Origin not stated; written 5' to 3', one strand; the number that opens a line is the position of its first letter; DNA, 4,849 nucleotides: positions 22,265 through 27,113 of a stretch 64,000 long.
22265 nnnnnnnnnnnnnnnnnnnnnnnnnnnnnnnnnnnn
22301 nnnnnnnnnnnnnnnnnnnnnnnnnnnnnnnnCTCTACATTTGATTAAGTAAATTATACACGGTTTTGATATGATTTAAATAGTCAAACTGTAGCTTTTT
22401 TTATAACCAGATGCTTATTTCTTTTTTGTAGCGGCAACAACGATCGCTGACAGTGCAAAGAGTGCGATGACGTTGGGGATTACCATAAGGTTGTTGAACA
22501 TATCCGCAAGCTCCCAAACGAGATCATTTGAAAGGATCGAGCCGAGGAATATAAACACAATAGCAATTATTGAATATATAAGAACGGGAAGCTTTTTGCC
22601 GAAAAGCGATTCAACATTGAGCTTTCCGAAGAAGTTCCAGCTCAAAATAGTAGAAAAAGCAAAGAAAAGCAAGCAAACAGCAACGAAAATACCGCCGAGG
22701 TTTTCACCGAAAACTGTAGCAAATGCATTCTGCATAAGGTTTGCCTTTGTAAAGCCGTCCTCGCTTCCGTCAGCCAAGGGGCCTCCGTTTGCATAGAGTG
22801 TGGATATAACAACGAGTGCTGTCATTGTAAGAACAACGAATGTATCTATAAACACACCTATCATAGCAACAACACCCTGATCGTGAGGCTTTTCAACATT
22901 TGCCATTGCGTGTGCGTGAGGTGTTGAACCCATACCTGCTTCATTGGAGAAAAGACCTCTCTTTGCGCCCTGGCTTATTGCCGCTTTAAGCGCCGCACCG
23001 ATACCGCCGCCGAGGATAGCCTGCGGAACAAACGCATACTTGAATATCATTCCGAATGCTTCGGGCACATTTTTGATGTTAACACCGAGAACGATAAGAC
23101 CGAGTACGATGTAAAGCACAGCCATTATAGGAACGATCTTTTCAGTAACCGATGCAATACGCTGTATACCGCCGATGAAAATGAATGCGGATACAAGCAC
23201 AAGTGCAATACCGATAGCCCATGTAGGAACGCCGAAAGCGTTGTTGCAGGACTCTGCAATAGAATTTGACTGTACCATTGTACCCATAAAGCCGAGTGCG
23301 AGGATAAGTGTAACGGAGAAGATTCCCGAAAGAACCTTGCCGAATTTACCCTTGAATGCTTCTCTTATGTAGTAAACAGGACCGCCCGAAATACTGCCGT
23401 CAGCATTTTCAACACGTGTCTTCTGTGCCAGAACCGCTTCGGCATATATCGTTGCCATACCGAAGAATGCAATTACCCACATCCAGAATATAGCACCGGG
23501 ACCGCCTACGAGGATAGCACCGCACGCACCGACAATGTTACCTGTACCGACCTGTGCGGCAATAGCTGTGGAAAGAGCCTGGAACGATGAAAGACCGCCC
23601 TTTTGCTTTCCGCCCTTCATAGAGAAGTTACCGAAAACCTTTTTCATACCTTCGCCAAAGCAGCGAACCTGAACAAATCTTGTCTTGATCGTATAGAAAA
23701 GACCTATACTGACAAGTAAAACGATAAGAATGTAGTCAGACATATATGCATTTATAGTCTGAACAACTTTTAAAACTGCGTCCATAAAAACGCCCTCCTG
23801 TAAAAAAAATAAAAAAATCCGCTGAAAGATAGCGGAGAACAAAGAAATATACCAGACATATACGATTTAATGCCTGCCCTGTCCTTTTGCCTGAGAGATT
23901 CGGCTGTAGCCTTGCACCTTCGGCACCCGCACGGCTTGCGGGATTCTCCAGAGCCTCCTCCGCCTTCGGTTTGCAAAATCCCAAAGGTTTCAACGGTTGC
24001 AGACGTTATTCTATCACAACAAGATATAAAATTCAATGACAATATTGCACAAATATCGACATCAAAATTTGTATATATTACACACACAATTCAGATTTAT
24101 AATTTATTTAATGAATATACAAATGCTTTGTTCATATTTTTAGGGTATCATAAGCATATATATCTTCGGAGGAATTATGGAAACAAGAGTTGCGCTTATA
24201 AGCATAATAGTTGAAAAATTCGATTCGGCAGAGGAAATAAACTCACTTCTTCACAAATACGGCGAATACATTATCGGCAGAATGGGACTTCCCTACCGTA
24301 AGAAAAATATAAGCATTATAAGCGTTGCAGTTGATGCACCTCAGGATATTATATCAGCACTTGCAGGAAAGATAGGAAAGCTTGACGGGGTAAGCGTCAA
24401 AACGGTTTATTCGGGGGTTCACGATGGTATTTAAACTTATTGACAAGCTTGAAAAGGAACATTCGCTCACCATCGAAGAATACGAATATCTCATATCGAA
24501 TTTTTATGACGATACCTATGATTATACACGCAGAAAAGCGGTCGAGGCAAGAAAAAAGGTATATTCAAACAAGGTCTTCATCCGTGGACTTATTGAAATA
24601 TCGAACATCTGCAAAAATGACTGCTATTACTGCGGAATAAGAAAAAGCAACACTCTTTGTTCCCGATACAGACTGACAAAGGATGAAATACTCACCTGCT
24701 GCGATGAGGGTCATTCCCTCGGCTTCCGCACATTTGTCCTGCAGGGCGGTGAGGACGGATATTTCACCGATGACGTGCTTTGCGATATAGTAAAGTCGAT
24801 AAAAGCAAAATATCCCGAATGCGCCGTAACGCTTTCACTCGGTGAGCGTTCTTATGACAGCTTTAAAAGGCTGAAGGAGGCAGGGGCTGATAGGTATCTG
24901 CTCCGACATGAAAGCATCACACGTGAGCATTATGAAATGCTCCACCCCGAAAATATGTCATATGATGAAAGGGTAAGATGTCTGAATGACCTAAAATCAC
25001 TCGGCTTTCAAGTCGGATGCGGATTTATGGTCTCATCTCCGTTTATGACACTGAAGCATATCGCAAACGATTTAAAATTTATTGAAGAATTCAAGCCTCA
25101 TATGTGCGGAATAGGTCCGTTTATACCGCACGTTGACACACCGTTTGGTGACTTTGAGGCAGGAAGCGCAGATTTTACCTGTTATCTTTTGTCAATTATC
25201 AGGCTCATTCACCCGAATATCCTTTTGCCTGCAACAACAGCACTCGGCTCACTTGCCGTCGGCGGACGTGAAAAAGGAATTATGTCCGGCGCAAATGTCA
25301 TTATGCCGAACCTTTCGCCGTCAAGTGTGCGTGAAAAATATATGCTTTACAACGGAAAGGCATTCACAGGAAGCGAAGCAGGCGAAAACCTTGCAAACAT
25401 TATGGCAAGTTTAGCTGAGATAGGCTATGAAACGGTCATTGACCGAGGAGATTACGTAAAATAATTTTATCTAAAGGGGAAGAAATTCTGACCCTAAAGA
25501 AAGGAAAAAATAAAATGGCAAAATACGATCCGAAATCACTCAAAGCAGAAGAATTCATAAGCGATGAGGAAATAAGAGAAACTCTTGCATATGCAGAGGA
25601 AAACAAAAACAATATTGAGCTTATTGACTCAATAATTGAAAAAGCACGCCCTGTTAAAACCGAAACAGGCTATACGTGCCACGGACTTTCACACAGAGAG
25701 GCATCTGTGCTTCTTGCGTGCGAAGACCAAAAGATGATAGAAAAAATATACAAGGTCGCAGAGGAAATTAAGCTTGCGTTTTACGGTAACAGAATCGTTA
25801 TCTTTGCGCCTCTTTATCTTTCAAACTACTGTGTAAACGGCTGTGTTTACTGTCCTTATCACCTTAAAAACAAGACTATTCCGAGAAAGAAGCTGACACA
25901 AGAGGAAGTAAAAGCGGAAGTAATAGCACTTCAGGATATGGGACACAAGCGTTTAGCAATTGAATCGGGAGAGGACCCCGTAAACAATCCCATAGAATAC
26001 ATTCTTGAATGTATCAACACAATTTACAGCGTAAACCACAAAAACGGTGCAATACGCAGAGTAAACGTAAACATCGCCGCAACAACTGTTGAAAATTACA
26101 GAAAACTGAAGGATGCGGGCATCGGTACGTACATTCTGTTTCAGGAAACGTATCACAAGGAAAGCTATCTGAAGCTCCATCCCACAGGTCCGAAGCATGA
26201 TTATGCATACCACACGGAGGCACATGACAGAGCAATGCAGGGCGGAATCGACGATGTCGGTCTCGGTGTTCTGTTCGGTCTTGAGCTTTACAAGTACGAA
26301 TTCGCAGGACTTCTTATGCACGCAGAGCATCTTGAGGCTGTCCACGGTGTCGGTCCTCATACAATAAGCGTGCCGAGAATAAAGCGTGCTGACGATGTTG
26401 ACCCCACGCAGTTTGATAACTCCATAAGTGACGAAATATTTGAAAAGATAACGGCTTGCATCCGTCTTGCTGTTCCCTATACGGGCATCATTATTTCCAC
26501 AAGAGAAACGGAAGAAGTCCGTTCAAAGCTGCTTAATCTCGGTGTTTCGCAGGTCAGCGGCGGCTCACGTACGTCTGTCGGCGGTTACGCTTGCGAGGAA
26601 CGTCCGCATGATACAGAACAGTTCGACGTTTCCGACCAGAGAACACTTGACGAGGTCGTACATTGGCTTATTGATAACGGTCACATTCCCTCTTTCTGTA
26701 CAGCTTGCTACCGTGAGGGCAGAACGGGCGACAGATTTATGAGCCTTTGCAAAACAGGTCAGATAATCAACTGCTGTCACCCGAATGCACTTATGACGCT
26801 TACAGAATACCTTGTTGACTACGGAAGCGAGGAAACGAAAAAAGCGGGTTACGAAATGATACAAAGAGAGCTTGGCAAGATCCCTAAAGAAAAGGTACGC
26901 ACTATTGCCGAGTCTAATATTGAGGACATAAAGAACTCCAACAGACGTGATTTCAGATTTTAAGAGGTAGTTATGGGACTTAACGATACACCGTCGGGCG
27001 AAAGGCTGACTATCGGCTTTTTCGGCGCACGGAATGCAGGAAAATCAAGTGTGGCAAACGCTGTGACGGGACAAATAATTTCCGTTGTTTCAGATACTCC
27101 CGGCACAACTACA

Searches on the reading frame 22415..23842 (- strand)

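Call 7: search_protein_families(library=pfam, proteins=[window:22415-23842:-], max_evalue=0.001)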
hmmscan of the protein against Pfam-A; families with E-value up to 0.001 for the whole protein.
window:22415-23842:- (475 aa): 1 family
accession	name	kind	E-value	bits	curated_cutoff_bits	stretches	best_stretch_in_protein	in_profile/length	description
PF01235.23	Na_Ala_symp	-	5.6e-131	437.9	24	1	79-473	8-377/392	Sodium:alanine symporter family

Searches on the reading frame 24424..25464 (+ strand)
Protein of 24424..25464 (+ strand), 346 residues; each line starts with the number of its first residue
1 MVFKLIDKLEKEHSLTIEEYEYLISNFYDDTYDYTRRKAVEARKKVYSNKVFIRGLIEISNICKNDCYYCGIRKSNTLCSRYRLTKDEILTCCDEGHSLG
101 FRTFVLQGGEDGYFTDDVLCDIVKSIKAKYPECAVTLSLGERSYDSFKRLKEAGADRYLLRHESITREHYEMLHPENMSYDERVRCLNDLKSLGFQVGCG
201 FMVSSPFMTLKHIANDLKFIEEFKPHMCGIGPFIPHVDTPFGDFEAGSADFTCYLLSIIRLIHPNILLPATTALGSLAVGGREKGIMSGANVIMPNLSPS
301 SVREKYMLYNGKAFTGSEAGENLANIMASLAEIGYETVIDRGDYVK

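Call 73: search_protein_families(library=pfam, proteins=[window:24424-25464:+], max_evalue=0.0001)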
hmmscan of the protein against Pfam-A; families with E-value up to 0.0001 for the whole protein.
window:24424-25464:+ (346 aa): 1 family
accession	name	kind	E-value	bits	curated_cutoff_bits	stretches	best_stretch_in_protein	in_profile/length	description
PF04055.27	Radical_SAM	-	1.1e-16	61.9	29.5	1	57-220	1-166/166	Radical SAM superfamily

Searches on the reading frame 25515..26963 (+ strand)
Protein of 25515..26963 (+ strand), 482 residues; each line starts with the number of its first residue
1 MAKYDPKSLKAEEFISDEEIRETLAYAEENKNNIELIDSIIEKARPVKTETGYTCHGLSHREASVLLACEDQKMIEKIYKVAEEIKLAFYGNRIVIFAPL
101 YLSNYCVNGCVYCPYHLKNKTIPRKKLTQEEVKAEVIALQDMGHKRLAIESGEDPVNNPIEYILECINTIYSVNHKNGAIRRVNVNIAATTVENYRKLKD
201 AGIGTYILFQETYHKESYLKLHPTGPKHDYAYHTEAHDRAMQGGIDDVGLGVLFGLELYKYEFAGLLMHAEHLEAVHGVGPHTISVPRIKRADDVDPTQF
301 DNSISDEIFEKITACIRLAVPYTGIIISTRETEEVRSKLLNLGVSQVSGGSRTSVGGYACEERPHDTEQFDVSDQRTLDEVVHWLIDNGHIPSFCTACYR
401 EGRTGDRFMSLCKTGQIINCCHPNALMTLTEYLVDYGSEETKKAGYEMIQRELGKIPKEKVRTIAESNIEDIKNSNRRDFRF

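Call 73: search_protein_families(library=pfam, proteins=[window:25515-26963:+], max_evalue=0.0001)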
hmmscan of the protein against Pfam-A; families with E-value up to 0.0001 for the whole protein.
window:25515-26963:+ (482 aa): 2 families
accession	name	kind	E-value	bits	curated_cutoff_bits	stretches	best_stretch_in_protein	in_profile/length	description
PF04055.27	Radical_SAM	-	1.2e-15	58.5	29.5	1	102-252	3-148/166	Radical SAM superfamily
PF06968.18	BATS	-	4.5e-15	56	22.2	1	285-389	1-86/88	Biotin and Thiamin Synthesis associated domain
